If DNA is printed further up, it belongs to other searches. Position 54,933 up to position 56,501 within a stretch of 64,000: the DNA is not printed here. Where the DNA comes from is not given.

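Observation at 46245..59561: Thirteen-gene orphan type II PKS/FAS-like biosynthetic cluster with an unusual accessory set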

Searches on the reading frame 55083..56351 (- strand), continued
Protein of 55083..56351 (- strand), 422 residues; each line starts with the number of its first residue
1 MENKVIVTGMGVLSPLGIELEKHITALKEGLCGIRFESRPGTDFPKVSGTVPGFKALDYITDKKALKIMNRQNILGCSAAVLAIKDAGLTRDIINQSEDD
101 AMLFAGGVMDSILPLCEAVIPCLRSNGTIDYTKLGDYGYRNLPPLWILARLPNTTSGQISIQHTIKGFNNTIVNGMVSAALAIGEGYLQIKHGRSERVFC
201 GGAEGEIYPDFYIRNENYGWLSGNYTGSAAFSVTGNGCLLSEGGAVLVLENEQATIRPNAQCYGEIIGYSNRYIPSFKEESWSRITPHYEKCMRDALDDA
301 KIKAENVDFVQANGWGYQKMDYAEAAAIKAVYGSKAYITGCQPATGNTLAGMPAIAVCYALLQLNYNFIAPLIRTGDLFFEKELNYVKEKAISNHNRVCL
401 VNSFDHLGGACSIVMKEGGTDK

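Call 37: search_protein_families(library=pfam, proteins=[L012:7973-9316:+, L015:15888-17228:+, L015:17287-18363:+, L013:17333-18382:+, L012:4659-5690:+, L012:5703-6311:+], max_evalue=1)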
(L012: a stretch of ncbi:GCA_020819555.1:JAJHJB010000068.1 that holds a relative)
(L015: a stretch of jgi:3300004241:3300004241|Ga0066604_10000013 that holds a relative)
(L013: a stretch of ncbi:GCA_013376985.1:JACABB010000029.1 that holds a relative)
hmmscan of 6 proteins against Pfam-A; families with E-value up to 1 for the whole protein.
L012:7973-9316:+ (447 aa): 2 families
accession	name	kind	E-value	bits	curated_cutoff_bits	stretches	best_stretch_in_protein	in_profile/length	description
PF04055.27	Radical_SAM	-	2.2e-26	93.4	29.5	1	63-235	1-165/166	Radical SAM superfamily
PF02229.22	PC4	-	0.0033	17.3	25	1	336-366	17-46/52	Transcriptional Coactivator p15 (PC4)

L015:15888-17228:+ (446 aa): 1 family
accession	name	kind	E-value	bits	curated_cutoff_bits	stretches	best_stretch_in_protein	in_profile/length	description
PF04055.27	Radical_SAM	-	1.1e-29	104.1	29.5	1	63-235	1-165/166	Radical SAM superfamily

L015:17287-18363:+ (358 aa): 4 families
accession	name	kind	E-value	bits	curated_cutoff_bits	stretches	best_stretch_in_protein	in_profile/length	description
PF03054.22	tRNA_Me_trans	-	0.00042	20.5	20.6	1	64-138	3-87/202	tRNA methyl transferase HUP domain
PF02892.21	zf-BED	-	0.021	15.3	20.6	0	21-40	16-34/44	BED zinc finger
PF01171.26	ATP_bind_3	-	0.078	13.1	27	1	64-124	2-67/182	PP-loop family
PF10860.13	DUF2661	-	0.087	13.4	23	1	118-158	4-45/113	Protein of unknown function (DUF2661)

L013:17333-18382:+ (349 aa): 1 family
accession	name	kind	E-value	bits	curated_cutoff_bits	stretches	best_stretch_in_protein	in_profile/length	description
PF06508.19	QueC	-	0.00068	19.6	22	1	22-84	3-64/210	Queuosine biosynthesis protein QueC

L012:4659-5690:+ (343 aa): 1 family
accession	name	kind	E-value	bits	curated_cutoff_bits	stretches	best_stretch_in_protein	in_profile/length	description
PF21089.3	PKS_DH_N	-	0.00032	21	27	1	35-123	13-92/103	Polyketide synthase dehydratase domain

L012:5703-6311:+ (202 aa): 4 families
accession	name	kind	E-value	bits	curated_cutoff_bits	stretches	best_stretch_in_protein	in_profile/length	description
PF13561.12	adh_short_C2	-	0.039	14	27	1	146-169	148-171/236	Enoyl-(Acyl carrier protein) reductase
PF16120.10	DUF4836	-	0.041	13.3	27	1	148-202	332-392/481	Domain of unknown function (DUF4836)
PF08643.16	DUF1776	-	0.12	12.2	25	1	36-171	63-196/294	Fungal family of unknown function (DUF1776)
PF00106.31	adh_short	-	0.2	11.6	26.6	1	146-170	154-178/195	short chain dehydrogenase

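Call 42: search_solved_structures(query=window:55083-56351:-, max_evalue=1e-10, show_alignments=1)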
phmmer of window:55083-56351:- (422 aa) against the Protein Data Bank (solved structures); distinct sequences matched with E-value up to 1e-10: 64 (the best 60 are shown).
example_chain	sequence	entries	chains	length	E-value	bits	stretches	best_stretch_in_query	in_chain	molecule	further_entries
5sxo_A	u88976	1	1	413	1.2e-36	129.6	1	3-416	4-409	3-oxoacyl-[acyl-carrier-protein] synthase 2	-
3o04_A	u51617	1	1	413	1.2e-36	129.6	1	3-416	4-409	beta-keto-acyl carrier protein synthase II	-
4ls5_A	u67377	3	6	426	1.1e-31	113.2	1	3-416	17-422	3-oxoacyl-[acyl-carrier-protein] synthase 2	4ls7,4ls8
4ls6_A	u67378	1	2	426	1.3e-31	113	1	3-416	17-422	3-oxoacyl-[acyl-carrier-protein] synthase 2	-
9s5h_C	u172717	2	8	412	2.7e-30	108.7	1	3-415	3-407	3-oxoacyl-(Acyl-carrier-protein) synthase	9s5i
9n50_A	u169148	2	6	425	6.9e-28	100.7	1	3-408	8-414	3-oxoacyl-[acyl-carrier-protein] synthase, mitochondrial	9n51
2iwy_A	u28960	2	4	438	7.8e-28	100.6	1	3-408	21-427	3-OXOACYL-[ACYL-CARRIER-PROTEIN] SYNTHASE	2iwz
2c9h_A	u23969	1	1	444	8.1e-28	100.5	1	3-408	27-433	MITOCHONDRIAL BETA-KETOACYL SYNTHASE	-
1e5m_A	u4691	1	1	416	2.9e-27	98.7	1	3-412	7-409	BETA KETOACYL ACYL CARRIER PROTEIN SYNTHASE II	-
4jb6_A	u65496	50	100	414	3.4e-25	91.9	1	3-409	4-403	3-oxoacyl-[acyl-carrier-protein] synthase 2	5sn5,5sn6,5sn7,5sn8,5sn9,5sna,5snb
8cou_A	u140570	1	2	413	3.4e-25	91.9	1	3-409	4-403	3-oxoacyl-[acyl-carrier-protein] synthase 2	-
7oc0_A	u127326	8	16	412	3.5e-25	91.8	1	3-409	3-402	3-oxoacyl-[acyl-carrier-protein] synthase 2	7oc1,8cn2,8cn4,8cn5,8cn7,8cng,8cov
2gqd_A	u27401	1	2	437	4.5e-25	91.5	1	3-404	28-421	3-oxoacyl-[acyl-carrier-protein] synthase 2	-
8qm1_A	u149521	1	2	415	4.7e-25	91.4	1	3-409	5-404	3-oxoacyl-[acyl-carrier-protein] synthase 2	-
8cn8_A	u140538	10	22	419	4.9e-25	91.4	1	3-409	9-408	3-oxoacyl-[acyl-carrier-protein] synthase 2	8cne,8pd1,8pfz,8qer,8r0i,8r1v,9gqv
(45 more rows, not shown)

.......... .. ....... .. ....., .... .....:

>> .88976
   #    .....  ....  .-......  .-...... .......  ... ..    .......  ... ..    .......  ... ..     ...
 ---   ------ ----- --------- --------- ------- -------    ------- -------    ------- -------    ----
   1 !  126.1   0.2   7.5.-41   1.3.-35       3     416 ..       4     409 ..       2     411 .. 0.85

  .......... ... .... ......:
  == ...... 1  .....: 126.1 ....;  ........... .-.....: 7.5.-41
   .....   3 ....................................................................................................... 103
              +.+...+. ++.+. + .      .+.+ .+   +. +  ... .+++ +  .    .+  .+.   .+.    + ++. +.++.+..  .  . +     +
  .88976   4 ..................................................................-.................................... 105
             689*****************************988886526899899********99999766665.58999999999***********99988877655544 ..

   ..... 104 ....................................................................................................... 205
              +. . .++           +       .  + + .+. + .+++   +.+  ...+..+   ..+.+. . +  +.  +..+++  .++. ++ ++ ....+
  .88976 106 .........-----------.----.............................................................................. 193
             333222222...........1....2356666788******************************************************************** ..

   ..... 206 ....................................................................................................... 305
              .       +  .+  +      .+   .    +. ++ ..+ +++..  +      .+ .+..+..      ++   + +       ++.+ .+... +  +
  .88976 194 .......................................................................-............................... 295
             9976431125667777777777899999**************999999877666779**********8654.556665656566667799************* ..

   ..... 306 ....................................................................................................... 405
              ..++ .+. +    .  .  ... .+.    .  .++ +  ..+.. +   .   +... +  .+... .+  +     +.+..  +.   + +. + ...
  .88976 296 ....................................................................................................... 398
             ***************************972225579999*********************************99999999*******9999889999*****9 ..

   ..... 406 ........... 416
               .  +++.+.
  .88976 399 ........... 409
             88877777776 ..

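Call 48: find_related_loci(query=A1, collection=genome_contigs, flank=10000)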
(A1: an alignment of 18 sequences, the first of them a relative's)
Query A1 (422 aa) in genome_contigs; peptide patterns used: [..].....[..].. (x = any residue, [..] = any of these).
22 stretches matched a pattern; 4 encode a relative of the query (tblastn E <= 1e-3); 4 distinct loci.
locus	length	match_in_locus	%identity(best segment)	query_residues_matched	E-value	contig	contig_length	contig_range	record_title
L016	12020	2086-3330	44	1-415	8e-113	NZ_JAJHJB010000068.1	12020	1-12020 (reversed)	Pelosinus baikalensis strain Bkl1 NODE_68_length_12020_cov_60.210364, whole genome shotgun sequence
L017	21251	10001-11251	45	1-417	3e-110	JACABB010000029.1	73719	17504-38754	MAG: Bacteroidales bacterium isolate Cfx3-06 MAG06_29, whole genome shotgun sequence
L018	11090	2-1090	40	59-419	4e-91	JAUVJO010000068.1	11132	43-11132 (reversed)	MAG: Deltaproteobacteria bacterium isolate CSMAG_456 CSMAG_456_k127_1178071_length_11132_cov_77.3672, whole genome shotg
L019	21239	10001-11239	36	4-417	4e-85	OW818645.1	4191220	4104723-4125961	metagenome genome assembly, chromosome: 1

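Call 49: find_related_loci(query=A1, collection=metagenome_contigs, flank=10000)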
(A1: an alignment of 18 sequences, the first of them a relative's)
Query A1 (422 aa) in metagenome_contigs; peptide patterns used: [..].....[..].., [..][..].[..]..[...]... (x = any residue, [..] = any of these).
197 stretches matched a pattern; 12 encode a relative of the query (tblastn E <= 1e-3); 11 distinct loci.
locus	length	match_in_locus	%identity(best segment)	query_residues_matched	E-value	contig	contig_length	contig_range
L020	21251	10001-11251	47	1-417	3e-126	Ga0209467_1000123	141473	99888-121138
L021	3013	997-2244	44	3-417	4e-110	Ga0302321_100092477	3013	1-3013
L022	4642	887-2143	39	1-419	1e-103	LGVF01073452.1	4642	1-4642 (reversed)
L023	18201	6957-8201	42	4-417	3e-109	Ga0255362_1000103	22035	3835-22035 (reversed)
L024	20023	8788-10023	36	4-417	8e-83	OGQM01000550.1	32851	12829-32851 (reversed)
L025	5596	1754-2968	37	1-417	4e-78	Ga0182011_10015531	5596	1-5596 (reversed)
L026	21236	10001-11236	36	4-417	8e-83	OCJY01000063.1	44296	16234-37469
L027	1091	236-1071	40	1-279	2e-58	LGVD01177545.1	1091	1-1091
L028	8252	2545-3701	43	5-420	6e-74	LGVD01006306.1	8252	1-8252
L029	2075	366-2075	41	1-416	3e-32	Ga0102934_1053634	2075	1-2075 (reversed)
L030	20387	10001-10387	31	292-417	1e-8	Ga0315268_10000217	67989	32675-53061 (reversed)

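Call 87: search_protein_families(library=pfam, proteins=[L024:1856-2308:+, L024:2358-3401:+, L024:4894-6327:+, L024:15919-18726:+, L018:7171-7857:+, L018:7854-9092:+, L018:9275-10024:+, L023:15289-17265:+], max_evalue=0.001)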
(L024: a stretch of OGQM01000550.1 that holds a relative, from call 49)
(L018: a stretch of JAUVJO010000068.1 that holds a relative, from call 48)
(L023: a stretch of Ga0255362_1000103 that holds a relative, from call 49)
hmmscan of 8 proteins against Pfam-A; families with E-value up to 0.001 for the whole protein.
L024:1856-2308:+ (150 aa): 2 families
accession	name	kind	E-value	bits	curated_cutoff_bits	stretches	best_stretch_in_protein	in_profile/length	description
PF13279.12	4HBT_2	-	1.1e-10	42.4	25.5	1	17-137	2-121/122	Thioesterase-like superfamily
PF03061.28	4HBT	-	0.0002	22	20.6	1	24-78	1-47/79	Thioesterase superfamily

L024:2358-3401:+ (347 aa): 1 family
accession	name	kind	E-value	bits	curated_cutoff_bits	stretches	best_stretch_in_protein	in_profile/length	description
PF00109.32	ketoacyl-synt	-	2.3e-08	34.4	20.8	1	50-184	83-218/252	Beta-ketoacyl synthase, N-terminal domain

L024:4894-6327:+ (477 aa): 7 families
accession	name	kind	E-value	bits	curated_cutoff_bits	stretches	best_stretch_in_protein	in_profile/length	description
PF01593.30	Amino_oxidase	-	8.8e-21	75.1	19.8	1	12-466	1-440/443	Flavin containing amine oxidoreductase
PF13450.12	NAD_binding_8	-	4.6e-09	36.9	21.9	1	7-74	1-68/68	NAD(P)-binding Rossmann-like domain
PF01266.30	DAO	-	3e-08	34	27.9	1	4-38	1-35/353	FAD dependent oxidoreductase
PF00890.30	FAD_binding_2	-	3.1e-07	30.4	20.4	1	4-39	1-36/414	FAD binding domain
PF12831.13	FAD_oxidored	-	8.4e-07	29.1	27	1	4-76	1-70/416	FAD dependent oxidoreductase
PF01494.25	FAD_binding_3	-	1.8e-05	24.6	22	1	2-34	1-33/349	FAD binding domain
PF01946.23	Thi4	-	5.8e-05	22.9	26.2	1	2-39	17-55/235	Thi4 family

L024:15919-18726:+ (935 aa): 2 families
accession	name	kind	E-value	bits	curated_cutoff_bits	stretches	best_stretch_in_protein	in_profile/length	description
PF00109.32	ketoacyl-synt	-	1.2e-58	199.1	20.8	2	1-288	1-252/252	Beta-ketoacyl synthase, N-terminal domain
PF02801.28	Ketoacyl-synt_C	-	3.7e-31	108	20.8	1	296-413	1-118/119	Beta-ketoacyl synthase, C-terminal domain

L018:7171-7857:+ (228 aa): 4 families
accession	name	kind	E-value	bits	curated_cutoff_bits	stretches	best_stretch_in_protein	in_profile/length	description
PF00005.33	ABC_tran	-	6.5e-33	114.7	25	1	23-172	1-137/137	ABC transporter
PF13304.12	AAA_21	-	7e-11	43.2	27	1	147-208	241-304/304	AAA domain, putative AbiEii toxin, Type IV TA system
PF02463.25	SMC_N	-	4.4e-08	33.2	40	1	26-216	18-211/220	RecF/RecN/SMC N terminal domain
PF13166.12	AAA_13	-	0.0004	19.6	36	0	159-215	524-582/713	AAA domain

L018:7854-9092:+ (412 aa): 2 families
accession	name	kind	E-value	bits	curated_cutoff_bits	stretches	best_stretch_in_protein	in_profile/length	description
PF02687.27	FtsX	-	3e-19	69.7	25.5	1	280-405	2-120/120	FtsX-like permease C-terminal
PF12704.14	MacB_PCD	-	4.7e-09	37.3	27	1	19-244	1-204/207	MacB-like periplasmic core domain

L018:9275-10024:+ (249 aa): 1 family
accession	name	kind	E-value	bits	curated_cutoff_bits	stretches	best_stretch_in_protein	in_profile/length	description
PF17131.11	LolA_like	-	3.6e-34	118.5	30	1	72-247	3-182/184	Outer membrane lipoprotein-sorting protein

L023:15289-17265:+ (658 aa): 4 families
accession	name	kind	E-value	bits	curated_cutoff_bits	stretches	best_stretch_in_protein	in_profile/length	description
PF00733.27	Asn_synthase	-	6.4e-65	220.6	21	1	240-607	2-329/354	Asparagine synthase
PF13537.11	GATase_7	-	8.4e-44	149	25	1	49-166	2-122/123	Glutamine amidotransferase domain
PF13522.11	GATase_6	-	1e-36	126.3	27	1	31-161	1-130/130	Glutamine amidotransferase domain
PF12481.13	DUF3700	-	2.7e-05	24.2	27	1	116-163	126-174/228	Aluminium induced protein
